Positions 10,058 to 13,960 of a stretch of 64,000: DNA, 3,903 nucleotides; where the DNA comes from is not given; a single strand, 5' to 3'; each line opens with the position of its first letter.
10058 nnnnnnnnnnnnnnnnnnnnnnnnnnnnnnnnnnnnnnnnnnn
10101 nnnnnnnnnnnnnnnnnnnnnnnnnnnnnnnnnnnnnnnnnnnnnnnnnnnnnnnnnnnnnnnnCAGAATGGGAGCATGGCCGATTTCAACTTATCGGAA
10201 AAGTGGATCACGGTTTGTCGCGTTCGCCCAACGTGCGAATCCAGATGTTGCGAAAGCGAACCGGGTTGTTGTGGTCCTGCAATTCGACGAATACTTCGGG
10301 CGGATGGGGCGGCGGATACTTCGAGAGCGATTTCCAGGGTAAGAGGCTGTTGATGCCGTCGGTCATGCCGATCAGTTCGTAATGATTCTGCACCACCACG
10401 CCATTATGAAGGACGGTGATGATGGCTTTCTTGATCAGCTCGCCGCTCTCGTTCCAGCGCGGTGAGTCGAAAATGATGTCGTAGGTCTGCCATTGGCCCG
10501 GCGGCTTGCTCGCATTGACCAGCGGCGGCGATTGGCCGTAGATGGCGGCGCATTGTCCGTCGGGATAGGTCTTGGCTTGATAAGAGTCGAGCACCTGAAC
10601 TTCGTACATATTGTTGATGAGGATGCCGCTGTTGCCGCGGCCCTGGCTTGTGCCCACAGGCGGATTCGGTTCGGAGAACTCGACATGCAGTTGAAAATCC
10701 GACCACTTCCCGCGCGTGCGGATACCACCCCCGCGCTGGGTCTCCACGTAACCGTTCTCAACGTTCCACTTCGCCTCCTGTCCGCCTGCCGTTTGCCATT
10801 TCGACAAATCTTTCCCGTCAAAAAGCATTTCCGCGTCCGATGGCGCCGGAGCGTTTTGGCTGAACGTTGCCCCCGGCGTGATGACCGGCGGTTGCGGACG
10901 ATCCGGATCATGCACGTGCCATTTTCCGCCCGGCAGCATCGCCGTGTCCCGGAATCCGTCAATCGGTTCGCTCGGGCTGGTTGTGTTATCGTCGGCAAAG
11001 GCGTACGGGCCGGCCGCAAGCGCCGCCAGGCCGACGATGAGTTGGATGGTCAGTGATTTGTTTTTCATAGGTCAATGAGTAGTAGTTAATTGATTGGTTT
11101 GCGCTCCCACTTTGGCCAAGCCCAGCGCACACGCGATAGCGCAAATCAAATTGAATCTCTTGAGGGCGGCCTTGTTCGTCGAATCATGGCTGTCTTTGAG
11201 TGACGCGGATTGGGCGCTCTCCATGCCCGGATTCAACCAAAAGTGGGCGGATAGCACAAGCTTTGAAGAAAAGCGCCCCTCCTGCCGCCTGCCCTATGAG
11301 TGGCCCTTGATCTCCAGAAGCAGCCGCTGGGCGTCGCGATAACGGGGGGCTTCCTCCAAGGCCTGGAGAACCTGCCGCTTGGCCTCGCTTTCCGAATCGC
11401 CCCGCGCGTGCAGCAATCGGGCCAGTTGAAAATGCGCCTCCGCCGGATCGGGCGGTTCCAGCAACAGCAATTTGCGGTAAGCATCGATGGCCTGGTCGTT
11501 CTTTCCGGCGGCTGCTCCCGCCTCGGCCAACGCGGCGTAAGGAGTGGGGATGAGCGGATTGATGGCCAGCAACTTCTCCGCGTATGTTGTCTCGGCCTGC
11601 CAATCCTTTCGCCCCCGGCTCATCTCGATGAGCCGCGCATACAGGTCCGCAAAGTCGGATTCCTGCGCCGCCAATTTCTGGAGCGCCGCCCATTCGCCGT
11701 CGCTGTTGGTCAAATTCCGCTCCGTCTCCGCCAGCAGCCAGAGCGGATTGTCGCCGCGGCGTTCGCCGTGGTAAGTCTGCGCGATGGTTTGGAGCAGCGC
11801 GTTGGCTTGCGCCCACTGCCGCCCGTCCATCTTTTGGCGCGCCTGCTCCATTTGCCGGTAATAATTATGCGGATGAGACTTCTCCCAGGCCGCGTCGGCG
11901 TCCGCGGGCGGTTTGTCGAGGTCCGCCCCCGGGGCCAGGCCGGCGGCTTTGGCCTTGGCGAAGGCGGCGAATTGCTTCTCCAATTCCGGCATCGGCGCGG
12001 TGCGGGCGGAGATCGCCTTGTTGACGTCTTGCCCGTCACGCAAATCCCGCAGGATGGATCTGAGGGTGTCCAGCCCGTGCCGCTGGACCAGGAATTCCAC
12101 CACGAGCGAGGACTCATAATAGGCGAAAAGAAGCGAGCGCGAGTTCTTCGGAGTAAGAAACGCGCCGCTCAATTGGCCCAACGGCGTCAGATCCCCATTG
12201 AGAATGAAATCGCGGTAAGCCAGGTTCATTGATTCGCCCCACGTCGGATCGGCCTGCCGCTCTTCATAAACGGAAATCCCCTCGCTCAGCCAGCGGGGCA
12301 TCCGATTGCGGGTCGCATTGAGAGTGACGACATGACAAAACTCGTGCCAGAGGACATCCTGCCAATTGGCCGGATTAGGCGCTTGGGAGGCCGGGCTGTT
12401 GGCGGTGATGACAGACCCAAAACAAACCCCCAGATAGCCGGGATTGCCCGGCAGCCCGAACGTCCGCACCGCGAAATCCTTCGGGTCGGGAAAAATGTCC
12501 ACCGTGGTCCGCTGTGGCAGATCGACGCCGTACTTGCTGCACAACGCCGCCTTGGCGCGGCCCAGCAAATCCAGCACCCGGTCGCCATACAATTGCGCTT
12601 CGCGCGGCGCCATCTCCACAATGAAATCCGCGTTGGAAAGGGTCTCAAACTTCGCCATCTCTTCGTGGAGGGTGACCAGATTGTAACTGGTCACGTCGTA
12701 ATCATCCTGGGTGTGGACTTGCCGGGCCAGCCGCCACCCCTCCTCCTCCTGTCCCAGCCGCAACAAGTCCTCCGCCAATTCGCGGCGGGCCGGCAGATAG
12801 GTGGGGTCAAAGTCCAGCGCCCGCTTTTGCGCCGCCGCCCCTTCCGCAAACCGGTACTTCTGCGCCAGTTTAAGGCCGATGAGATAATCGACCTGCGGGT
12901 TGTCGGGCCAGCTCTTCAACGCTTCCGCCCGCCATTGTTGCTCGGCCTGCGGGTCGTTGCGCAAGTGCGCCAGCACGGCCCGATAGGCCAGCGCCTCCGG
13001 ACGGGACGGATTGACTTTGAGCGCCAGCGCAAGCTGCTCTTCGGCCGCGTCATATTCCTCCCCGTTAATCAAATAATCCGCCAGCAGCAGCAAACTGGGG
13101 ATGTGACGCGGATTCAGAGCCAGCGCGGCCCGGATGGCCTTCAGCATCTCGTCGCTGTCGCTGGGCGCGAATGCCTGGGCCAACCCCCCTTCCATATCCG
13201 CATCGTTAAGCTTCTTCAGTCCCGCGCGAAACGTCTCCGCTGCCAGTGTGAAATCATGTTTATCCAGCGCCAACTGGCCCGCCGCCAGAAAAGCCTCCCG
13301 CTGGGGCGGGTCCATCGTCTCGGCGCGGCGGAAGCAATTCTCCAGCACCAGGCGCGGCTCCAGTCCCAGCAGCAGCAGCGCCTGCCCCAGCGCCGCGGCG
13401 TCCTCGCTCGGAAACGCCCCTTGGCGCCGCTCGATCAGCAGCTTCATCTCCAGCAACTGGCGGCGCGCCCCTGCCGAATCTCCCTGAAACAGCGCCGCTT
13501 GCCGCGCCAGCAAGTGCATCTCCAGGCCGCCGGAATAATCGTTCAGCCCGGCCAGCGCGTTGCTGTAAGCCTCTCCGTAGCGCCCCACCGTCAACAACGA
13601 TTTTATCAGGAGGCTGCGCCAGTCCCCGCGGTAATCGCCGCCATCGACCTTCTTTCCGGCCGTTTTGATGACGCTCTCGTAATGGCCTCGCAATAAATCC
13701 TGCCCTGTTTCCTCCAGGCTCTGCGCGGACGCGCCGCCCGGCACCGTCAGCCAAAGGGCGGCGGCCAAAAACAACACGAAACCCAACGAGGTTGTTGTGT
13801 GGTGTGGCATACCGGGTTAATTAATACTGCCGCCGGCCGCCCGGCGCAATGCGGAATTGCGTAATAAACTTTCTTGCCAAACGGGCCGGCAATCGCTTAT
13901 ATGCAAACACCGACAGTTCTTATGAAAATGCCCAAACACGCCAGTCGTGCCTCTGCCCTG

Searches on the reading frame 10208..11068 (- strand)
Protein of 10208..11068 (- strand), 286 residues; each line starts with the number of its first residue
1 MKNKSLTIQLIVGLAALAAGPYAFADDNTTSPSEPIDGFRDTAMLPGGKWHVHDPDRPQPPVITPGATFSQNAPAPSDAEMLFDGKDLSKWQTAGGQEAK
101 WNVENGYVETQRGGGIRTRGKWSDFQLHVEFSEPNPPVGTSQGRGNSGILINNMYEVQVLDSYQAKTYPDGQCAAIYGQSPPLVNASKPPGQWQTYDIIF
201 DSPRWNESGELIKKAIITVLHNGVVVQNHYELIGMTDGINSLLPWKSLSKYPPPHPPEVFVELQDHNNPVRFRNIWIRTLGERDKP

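Call 57: search_protein_families(library=pfam, proteins=[window:10208-11068:-], max_evalue=0.00001)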
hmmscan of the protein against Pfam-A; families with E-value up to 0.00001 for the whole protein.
window:10208-11068:- (286 aa): 1 family
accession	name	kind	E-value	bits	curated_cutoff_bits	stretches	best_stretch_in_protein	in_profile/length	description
PF06439.18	3keto-disac_hyd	-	2e-42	145.8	26.8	1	79-278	2-187/187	3-keto-disaccharide hydrolase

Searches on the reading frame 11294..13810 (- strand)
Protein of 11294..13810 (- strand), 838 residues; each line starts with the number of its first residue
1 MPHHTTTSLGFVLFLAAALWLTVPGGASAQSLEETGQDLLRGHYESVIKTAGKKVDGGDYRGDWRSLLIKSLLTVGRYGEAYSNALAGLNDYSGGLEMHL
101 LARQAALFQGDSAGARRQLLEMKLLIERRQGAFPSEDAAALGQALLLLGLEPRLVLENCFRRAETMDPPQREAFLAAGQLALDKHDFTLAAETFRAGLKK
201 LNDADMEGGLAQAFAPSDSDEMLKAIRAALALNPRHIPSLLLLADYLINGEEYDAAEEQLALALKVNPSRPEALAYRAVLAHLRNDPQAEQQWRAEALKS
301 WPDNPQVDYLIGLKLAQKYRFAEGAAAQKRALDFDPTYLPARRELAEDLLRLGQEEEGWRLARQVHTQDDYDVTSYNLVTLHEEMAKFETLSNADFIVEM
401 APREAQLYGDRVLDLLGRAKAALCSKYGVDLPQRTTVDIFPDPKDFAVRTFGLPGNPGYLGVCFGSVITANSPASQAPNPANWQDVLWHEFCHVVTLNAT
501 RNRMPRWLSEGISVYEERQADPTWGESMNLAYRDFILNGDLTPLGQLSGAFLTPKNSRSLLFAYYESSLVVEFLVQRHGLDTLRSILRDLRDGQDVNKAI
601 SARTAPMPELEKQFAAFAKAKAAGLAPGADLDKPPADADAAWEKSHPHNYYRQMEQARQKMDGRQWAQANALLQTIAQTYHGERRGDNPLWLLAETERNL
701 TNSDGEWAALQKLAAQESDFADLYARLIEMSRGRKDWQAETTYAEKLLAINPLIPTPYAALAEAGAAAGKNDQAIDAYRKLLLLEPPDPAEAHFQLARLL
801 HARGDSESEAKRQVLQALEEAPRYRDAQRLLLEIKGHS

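Call 57: search_protein_families(library=pfam, proteins=[window:11294-13810:-], max_evalue=0.00001)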
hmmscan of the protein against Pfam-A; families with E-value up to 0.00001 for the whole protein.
window:11294-13810:- (838 aa): 3 families
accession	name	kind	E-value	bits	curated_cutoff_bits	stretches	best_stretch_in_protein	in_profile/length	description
PF13485.12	Peptidase_MA_2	-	3.9e-12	46.8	32.4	1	485-602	68-182/201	Peptidase MA superfamily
PF13431.12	TPR_17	-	8.3e-10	38.6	24.4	0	778-807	2-30/34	Tetratricopeptide repeat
PF13432.12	TPR_16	-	1.2e-06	29.3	32.7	0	762-822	4-62/65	Tetratricopeptide repeat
